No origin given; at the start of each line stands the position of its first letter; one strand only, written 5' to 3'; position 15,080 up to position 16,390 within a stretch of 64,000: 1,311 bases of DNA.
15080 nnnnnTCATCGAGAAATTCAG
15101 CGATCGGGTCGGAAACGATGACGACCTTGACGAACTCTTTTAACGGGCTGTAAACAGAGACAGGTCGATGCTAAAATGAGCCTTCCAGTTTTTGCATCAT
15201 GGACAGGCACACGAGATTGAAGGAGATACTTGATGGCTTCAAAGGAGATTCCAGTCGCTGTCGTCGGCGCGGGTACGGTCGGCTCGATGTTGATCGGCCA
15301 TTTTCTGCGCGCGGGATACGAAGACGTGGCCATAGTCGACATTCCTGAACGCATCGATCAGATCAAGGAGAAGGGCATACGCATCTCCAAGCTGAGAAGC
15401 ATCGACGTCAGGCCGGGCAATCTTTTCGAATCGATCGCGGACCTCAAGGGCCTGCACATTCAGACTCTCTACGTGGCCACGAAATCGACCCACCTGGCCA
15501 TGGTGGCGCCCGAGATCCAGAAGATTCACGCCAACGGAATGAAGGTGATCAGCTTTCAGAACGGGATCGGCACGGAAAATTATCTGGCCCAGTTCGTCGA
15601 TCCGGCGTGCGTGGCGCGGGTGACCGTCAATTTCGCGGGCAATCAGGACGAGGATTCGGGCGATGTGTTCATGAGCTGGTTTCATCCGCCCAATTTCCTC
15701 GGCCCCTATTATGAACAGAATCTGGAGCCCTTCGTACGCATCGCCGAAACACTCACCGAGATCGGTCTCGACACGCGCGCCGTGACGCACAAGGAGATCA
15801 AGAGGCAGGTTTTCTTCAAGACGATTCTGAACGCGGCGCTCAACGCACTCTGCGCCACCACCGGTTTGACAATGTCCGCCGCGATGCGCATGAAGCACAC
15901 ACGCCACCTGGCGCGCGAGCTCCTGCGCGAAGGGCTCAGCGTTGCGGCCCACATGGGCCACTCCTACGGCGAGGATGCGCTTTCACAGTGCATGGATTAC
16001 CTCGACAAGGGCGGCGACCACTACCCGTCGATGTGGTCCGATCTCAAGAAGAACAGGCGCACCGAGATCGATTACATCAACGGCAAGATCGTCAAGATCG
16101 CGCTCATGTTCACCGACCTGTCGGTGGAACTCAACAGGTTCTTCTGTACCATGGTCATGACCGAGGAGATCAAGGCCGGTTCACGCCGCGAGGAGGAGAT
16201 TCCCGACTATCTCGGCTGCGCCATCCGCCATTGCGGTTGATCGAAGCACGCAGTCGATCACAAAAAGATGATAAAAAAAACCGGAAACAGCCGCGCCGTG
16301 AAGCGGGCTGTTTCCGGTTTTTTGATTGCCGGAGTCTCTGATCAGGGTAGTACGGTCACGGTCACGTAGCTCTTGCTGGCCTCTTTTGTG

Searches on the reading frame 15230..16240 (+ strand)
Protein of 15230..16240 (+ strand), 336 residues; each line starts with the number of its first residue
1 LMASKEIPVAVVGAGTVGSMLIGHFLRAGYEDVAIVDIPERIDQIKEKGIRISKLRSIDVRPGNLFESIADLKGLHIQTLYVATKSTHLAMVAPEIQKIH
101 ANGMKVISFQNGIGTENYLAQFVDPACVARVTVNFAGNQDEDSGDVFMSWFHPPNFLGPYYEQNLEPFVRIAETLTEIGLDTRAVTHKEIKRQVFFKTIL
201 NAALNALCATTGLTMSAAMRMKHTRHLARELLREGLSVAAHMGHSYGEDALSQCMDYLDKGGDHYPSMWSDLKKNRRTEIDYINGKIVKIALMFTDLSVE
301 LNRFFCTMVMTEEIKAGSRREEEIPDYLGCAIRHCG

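Call 6: search_protein_families(library=pfam, proteins=[window:15230-16240:+])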
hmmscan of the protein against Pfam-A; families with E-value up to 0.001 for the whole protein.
window:15230-16240:+ (336 aa): 2 families
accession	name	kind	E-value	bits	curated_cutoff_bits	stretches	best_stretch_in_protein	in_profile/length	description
PF08546.17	ApbA_C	-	7.9e-25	88.1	22.7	1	190-291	2-104/125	Ketopantoate reductase PanE/ApbA C terminal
PF02558.23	ApbA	-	8.3e-17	61.6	22.2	1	9-139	1-130/150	Ketopantoate reductase PanE/ApbA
